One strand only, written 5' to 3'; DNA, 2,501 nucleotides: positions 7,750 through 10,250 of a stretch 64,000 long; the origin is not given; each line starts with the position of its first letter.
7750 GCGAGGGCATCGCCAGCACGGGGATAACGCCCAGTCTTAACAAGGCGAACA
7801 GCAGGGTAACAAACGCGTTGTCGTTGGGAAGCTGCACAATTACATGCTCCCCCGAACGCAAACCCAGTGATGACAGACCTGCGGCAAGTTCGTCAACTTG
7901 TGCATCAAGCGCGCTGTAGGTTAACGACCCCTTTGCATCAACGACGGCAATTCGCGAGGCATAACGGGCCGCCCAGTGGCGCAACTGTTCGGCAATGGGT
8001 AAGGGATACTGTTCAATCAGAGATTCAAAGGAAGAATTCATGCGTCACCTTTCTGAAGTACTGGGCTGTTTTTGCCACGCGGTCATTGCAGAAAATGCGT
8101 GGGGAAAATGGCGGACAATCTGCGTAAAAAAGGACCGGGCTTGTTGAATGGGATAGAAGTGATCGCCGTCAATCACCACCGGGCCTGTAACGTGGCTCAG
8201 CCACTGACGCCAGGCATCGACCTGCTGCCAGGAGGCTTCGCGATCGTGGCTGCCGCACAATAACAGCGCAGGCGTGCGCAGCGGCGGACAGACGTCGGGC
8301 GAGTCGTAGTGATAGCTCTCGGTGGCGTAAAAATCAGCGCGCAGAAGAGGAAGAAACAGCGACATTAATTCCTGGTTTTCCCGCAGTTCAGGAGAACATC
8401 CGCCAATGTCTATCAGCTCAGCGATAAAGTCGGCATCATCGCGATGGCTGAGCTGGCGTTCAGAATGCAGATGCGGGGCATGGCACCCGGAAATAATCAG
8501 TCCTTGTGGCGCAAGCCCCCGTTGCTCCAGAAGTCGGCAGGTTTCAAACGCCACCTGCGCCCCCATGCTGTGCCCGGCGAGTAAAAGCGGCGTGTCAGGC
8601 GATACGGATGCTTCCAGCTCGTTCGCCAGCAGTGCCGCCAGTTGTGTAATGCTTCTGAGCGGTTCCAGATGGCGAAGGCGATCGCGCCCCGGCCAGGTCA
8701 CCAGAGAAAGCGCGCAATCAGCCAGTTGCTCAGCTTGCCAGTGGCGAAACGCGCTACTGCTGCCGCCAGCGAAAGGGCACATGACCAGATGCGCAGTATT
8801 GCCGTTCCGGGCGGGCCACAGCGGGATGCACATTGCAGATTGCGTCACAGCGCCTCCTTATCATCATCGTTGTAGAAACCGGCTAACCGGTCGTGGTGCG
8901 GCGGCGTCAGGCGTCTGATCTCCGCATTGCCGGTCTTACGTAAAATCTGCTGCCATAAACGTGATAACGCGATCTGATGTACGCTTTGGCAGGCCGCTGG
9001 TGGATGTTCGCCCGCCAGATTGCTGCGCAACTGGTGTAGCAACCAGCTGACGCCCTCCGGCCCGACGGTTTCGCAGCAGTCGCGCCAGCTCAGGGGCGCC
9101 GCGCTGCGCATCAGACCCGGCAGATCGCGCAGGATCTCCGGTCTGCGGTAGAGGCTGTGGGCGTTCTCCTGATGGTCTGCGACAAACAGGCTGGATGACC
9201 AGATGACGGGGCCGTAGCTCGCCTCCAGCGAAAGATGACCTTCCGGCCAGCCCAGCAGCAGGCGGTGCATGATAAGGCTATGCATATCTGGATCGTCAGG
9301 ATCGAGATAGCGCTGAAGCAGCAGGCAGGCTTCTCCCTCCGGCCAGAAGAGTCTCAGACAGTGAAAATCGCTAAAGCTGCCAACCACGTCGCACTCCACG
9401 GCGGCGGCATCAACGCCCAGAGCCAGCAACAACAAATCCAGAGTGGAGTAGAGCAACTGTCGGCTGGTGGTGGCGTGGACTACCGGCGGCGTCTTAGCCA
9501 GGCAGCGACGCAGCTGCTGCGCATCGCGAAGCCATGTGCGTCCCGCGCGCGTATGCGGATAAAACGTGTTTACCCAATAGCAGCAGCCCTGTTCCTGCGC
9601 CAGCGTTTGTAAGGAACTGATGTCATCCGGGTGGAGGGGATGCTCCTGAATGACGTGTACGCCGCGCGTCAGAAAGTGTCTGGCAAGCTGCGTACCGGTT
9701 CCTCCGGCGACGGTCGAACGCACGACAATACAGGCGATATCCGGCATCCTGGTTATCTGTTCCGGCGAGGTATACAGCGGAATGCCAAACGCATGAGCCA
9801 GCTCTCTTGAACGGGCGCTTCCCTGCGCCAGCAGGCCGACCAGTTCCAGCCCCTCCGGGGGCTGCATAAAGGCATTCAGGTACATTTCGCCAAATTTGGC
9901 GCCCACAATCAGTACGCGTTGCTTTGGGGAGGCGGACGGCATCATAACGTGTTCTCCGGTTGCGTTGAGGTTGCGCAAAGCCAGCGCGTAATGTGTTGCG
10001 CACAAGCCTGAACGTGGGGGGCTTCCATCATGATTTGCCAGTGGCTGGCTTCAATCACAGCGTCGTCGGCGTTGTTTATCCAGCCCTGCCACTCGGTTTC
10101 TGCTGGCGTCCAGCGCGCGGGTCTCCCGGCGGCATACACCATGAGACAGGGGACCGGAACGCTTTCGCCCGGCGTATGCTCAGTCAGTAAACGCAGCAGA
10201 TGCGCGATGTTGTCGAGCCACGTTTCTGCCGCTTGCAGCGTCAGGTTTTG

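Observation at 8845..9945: Start/stop overlaps indicate translational coupling across both ybt operons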

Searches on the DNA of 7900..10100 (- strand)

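Call 10: search_dna_similar(query=window:7900-10100:-, collection=ecoli_genomes, mode=near, max_rows=12, rows=spread)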
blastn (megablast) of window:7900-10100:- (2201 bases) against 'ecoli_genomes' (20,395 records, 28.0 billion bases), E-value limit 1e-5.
Records with a match: 2267; places in all: 2270; records where one place covers at least 80% of the query: 2267.
Genomes with a match: 2267 of 5426; with a place that covers at least 80% of the query: 2267. Places per genome that has any: lowest 1, median 1, highest 2. On chromosomes: 2266 places; on plasmids: 4.
Best place of each record, by identity: >=99% 2264; 95-99% 3.
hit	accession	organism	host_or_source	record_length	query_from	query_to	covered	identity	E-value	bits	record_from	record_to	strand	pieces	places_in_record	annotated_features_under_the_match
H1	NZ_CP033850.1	Escherichia coli strain FDAARGOS_497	Homo sapiens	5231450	1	2201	100%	100.0%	0e+0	4065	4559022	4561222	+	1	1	ybtU: yersiniabactin biosynthesis oxidoreductase YbtU | ybtT: yersiniabactin biosynthesis thioesterase YbtT | irp1: yersiniabactin polyketide synthase HMWP1 | ybtE: yersiniabactin biosynthesis salycil-AMP ligase YbtE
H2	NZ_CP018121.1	Escherichia coli strain MRSN346355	Homo sapiens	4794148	1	2201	100%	99.8%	0e+0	4043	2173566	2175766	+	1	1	ybtU: yersiniabactin biosynthesis oxidoreductase YbtU | ybtT: yersiniabactin biosynthesis thioesterase YbtT | irp1: yersiniabactin polyketide synthase HMWP1 | ybtE: yersiniabactin biosynthesis salycil-AMP ligase YbtE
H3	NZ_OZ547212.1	Escherichia coli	Homo sapiens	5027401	1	2201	100%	99.8%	0e+0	4037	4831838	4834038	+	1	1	ybtU: yersiniabactin biosynthesis oxidoreductase YbtU | ybtT: yersiniabactin biosynthesis thioesterase YbtT | irp1: yersiniabactin polyketide synthase HMWP1 | ybtE: yersiniabactin biosynthesis salycil-AMP ligase YbtE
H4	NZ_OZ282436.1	Escherichia coli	restricted access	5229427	1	2201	100%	99.7%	0e+0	4032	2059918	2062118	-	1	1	ybtU: yersiniabactin biosynthesis oxidoreductase YbtU | ybtT: yersiniabactin biosynthesis thioesterase YbtT | irp1: yersiniabactin polyketide synthase HMWP1 | ybtE: yersiniabactin biosynthesis salycil-AMP ligase YbtE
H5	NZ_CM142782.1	Escherichia coli strain GPEC1258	chicken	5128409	1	2201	100%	99.7%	0e+0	4026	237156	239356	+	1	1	ybtU: yersiniabactin biosynthesis oxidoreductase YbtU | ybtT: yersiniabactin biosynthesis thioesterase YbtT | irp1: yersiniabactin polyketide synthase HMWP1 | ybtE: yersiniabactin biosynthesis salycil-AMP ligase YbtE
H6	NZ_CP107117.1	Escherichia coli strain S13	human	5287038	1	2201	100%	99.6%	0e+0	4021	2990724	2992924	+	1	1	ybtU: yersiniabactin biosynthesis oxidoreductase YbtU | ybtT: yersiniabactin biosynthesis thioesterase YbtT | irp1: yersiniabactin polyketide synthase HMWP1 | ybtE: yersiniabactin biosynthesis salycil-AMP ligase YbtE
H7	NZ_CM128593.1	Escherichia coli strain 100416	Homo sapiens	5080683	1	2201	100%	99.6%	0e+0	4021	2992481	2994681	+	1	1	ybtU: yersiniabactin biosynthesis oxidoreductase YbtU | ybtT: yersiniabactin biosynthesis thioesterase YbtT | irp1: yersiniabactin polyketide synthase HMWP1 | ybtE: yersiniabactin biosynthesis salycil-AMP ligase YbtE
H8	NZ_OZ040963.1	Escherichia coli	-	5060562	1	2201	100%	99.6%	0e+0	4021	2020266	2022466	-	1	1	ybtU: yersiniabactin biosynthesis oxidoreductase YbtU | ybtT: yersiniabactin biosynthesis thioesterase YbtT | irp1: yersiniabactin polyketide synthase HMWP1 | ybtE: yersiniabactin biosynthesis salycil-AMP ligase YbtE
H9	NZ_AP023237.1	Escherichia coli strain F070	-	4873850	1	2201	100%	99.5%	0e+0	4010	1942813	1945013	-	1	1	ybtU: yersiniabactin biosynthesis oxidoreductase YbtU | ybtT: yersiniabactin biosynthesis thioesterase YbtT | irp1: yersiniabactin polyketide synthase HMWP1 | ybtE: yersiniabactin biosynthesis salycil-AMP ligase YbtE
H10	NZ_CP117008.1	Escherichia coli strain MLI109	Homo sapiens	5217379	1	2201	100%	99.5%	0e+0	4004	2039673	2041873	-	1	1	ybtU: yersiniabactin biosynthesis oxidoreductase YbtU | ybtT: yersiniabactin biosynthesis thioesterase YbtT | irp1: yersiniabactin polyketide synthase HMWP1 | ybtE: yersiniabactin biosynthesis salycil-AMP ligase YbtE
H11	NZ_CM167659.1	Escherichia coli strain 600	Homo sapiens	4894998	1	2201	100%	99.5%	0e+0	3999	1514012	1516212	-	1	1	ybtU: yersiniabactin biosynthesis oxidoreductase YbtU | ybtT: yersiniabactin biosynthesis thioesterase YbtT | irp1: yersiniabactin polyketide synthase HMWP1 | ybtE: yersiniabactin biosynthesis salycil-AMP ligase YbtE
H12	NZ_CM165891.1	Escherichia coli strain N41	Homo sapiens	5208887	156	2201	93%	100.0%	0e+0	3773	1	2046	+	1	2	ybtU: yersiniabactin biosynthesis oxidoreductase YbtU | ybtT: yersiniabactin biosynthesis thioesterase YbtT | ybtE: yersiniabactin biosynthesis salycil-AMP ligase YbtE | irp1: yersiniabactin polyketide synthase HMWP1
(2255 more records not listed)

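Call 12: get_annotated_region(hit=H1, flank=20000)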
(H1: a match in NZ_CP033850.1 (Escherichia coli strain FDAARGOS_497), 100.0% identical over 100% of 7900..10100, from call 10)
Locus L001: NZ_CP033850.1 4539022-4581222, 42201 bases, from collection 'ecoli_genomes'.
description: Escherichia coli strain FDAARGOS_497 chromosome, complete genome
organism: Escherichia coli strain FDAARGOS_497 (NCBI taxid 562)
replicon: chromosome; assembly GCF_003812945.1
host: Homo sapiens; source: UCC isolate; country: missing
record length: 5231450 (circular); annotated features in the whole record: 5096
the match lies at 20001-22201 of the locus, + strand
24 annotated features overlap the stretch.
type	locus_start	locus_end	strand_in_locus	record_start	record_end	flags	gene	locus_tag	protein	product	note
CDS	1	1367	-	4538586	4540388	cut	ybtQ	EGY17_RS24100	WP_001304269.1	yersiniabactin ABC transporter ATP-binding/permease protein YbtQ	-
CDS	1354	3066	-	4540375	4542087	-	ybtP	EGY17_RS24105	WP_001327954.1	yersiniabactin ABC transporter ATP-binding/permease protein YbtP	-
CDS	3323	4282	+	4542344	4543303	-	ybtA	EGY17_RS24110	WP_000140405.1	yersiniabactin transcriptional regulator YbtA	-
CDS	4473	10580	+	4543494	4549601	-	irp2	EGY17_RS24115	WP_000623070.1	yersiniabactin non-ribosomal peptide synthetase HMWP2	-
CDS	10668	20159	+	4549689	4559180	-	irp1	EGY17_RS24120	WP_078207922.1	yersiniabactin polyketide synthase HMWP1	-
CDS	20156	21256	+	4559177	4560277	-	ybtU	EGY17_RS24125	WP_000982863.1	yersiniabactin biosynthesis oxidoreductase YbtU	-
CDS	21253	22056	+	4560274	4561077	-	ybtT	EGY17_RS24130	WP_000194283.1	yersiniabactin biosynthesis thioesterase YbtT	-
CDS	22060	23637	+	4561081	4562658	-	ybtE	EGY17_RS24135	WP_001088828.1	yersiniabactin biosynthesis salycil-AMP ligase YbtE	-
CDS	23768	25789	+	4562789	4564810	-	fyuA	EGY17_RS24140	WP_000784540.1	siderophore yersiniabactin receptor FyuA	-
CDS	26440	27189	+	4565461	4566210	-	-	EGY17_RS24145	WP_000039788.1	inverse autotransporter beta domain-containing protein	-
CDS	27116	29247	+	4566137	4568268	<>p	-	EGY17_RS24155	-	Ig-like domain-containing protein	frameshifted; incomplete; partial in the middle of a contig; missing N-terminus and C-terminus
CDS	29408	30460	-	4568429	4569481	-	-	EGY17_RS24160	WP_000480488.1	glycosyltransferase family 9 protein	-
CDS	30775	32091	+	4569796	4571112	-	shiA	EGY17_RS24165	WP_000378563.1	shikimate transporter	-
CDS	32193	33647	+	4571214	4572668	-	amn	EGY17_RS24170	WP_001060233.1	AMP nucleosidase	-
CDS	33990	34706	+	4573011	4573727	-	yeeN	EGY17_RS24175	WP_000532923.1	YebC/PmpR family DNA-binding transcriptional regulator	-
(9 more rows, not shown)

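Call 52: search_dna_similar(query=window:8816-8880:-, collection=ecoli_genomes, mode=near, max_rows=10, rows=spread)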
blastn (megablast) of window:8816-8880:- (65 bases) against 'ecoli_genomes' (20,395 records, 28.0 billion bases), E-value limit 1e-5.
Records with a match: 2267; places in all: 2269; records where one place covers at least 80% of the query: 2267.
Genomes with a match: 2267 of 5426; with a place that covers at least 80% of the query: 2267. Places per genome that has any: lowest 1, median 1, highest 2. On chromosomes: 2265 places; on plasmids: 4.
Best place of each record, by identity: >=99% 1826; 95-99% 441.
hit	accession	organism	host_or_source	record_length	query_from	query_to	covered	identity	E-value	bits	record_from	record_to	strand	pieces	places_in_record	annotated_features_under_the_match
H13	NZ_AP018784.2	Escherichia coli strain SK1144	-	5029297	1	65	100%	100.0%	3e-25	121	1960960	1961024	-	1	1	ybtU: yersiniabactin biosynthesis oxidoreductase YbtU | ybtT: yersiniabactin biosynthesis thioesterase YbtT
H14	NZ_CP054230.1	Escherichia coli strain EcPF14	Homo sapiens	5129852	1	65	100%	100.0%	3e-25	121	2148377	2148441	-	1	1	ybtU: yersiniabactin biosynthesis oxidoreductase YbtU | ybtT: yersiniabactin biosynthesis thioesterase YbtT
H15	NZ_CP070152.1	Escherichia coli strain FDAARGOS_1285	Homo sapiens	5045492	1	65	100%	100.0%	3e-25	121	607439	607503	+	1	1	ybtU: yersiniabactin biosynthesis oxidoreductase YbtU | ybtT: yersiniabactin biosynthesis thioesterase YbtT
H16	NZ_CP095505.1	Escherichia coli strain GN02050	Homo sapiens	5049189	1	65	100%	100.0%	3e-25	121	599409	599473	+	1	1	ybtU: yersiniabactin biosynthesis oxidoreductase YbtU | ybtT: yersiniabactin biosynthesis thioesterase YbtT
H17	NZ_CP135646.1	Escherichia coli strain TUM14668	missing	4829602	1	65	100%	100.0%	3e-25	121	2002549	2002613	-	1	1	ybtU: yersiniabactin biosynthesis oxidoreductase YbtU | ybtT: yersiniabactin biosynthesis thioesterase YbtT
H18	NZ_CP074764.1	Escherichia coli strain B1_2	bovine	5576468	1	65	100%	100.0%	3e-25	121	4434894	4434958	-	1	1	ybtU: yersiniabactin biosynthesis oxidoreductase YbtU | ybtT: yersiniabactin biosynthesis thioesterase YbtT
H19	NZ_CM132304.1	Escherichia coli strain 2020S05-235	Homo sapiens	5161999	1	65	100%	100.0%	3e-25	121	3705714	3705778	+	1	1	ybtU: yersiniabactin biosynthesis oxidoreductase YbtU | ybtT: yersiniabactin biosynthesis thioesterase YbtT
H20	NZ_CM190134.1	Escherichia coli strain 23366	Homo sapiens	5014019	1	65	100%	100.0%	3e-25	121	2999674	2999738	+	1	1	ybtU: yersiniabactin biosynthesis oxidoreductase YbtU | ybtT: yersiniabactin biosynthesis thioesterase YbtT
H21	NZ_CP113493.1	Escherichia coli strain GTEN_97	Homo sapiens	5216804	1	65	100%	98.5%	2e-23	115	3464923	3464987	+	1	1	ybtU: yersiniabactin biosynthesis oxidoreductase YbtU | ybtT: yersiniabactin biosynthesis thioesterase YbtT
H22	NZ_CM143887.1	Escherichia coli strain E10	Homo sapiens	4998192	1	65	100%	96.9%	7e-22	110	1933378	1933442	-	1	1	ybtU: yersiniabactin biosynthesis oxidoreductase YbtU | ybtT: yersiniabactin biosynthesis thioesterase YbtT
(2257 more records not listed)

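Call 53: get_annotated_region(hit=H21, flank=60)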
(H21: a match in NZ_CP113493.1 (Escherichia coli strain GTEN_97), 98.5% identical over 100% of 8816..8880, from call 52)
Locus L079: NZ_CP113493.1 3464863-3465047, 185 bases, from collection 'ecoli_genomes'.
description: Escherichia coli strain GTEN_97 chromosome, complete genome
organism: Escherichia coli strain GTEN_97 (NCBI taxid 562)
replicon: chromosome; assembly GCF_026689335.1
host: Homo sapiens; source: missing; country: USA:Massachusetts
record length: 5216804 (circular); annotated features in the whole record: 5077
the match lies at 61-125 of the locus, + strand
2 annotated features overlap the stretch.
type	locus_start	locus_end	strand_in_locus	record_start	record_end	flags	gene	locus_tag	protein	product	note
CDS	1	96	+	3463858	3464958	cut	ybtU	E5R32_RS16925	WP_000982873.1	yersiniabactin biosynthesis oxidoreductase YbtU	-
CDS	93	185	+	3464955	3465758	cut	ybtT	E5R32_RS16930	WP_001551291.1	yersiniabactin biosynthesis thioesterase YbtT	-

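Call 54: get_annotated_region(hit=H22, flank=60)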
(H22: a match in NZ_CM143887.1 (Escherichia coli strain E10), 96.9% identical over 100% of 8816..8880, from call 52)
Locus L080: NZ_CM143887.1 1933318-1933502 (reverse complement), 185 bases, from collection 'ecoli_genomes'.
description: Escherichia coli strain E10 chromosome, whole genome shotgun sequence
organism: Escherichia coli strain E10 (NCBI taxid 562)
replicon: chromosome; assembly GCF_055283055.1
host: Homo sapiens; source: urine sample; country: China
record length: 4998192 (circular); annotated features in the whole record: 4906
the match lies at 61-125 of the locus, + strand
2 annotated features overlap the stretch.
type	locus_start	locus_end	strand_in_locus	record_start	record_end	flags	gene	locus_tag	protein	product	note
CDS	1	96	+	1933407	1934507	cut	ybtU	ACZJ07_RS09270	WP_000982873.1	yersiniabactin biosynthesis oxidoreductase YbtU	-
CDS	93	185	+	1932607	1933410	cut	ybtT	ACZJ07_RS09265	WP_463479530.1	yersiniabactin biosynthesis thioesterase YbtT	-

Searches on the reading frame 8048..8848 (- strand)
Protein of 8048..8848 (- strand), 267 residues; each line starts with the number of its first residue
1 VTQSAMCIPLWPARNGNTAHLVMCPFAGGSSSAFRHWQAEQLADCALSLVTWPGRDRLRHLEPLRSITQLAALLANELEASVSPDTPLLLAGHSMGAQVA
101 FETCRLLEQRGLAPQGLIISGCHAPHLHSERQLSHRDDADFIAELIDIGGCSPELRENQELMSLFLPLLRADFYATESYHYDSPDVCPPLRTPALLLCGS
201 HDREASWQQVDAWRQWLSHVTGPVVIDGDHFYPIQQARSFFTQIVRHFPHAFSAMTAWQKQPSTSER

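Call 43: search_solved_structures(query=window:8048-8848:-, max_evalue=1e-20, show_alignments=1)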
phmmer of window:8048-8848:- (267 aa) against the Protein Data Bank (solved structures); distinct sequences matched with E-value up to 1e-20: 10.
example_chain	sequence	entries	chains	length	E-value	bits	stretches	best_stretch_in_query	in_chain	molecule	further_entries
6ba8_A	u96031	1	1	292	3.8e-185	616.7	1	1-267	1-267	Iron aquisition yersiniabactin synthesis enzyme, YbtT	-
6ba9_A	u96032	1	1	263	4.7e-183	609.8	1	5-267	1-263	Iron aquisition yersiniabactin synthesis enzyme, YbtT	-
2k2q_B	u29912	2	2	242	3.9e-33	118.2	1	19-240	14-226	Surfactin synthetase thioesterase subunit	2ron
6vap_A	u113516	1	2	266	5e-28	101.4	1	17-248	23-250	Thioesterase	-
3fla_A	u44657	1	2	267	2.6e-27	99.1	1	18-243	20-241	RifR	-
3flb_A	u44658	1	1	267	6.9e-27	97.7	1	18-243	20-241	RifR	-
7e3z_A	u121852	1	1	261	5.7e-26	94.7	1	14-233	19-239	thioesterase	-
9pc6_A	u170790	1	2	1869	6.4e-26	94.5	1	18-243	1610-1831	6-deoxyerythronolide-B synthase,RifR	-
3qmw_A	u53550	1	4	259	3.8e-24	88.7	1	19-232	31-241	Thioesterase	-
3qmv_A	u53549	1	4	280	4.9e-24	88.3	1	19-232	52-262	Thioesterase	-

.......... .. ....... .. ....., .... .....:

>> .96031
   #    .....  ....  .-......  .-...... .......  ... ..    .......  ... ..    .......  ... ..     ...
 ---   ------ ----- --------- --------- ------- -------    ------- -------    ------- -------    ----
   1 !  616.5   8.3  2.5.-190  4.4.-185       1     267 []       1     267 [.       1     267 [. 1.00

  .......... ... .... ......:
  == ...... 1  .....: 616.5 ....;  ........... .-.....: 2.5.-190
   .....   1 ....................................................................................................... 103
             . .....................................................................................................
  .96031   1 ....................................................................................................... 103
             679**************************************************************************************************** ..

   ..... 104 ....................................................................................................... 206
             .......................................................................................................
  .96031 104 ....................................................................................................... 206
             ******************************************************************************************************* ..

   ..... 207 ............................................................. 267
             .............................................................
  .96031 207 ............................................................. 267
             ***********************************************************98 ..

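Call 58: search_protein_families(proteins=[window:8048-8848:-], library=ncbifam, max_evalue=1e-30)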
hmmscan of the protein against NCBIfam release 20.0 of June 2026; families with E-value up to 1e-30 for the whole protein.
window:8048-8848:- (267 aa): 0 families
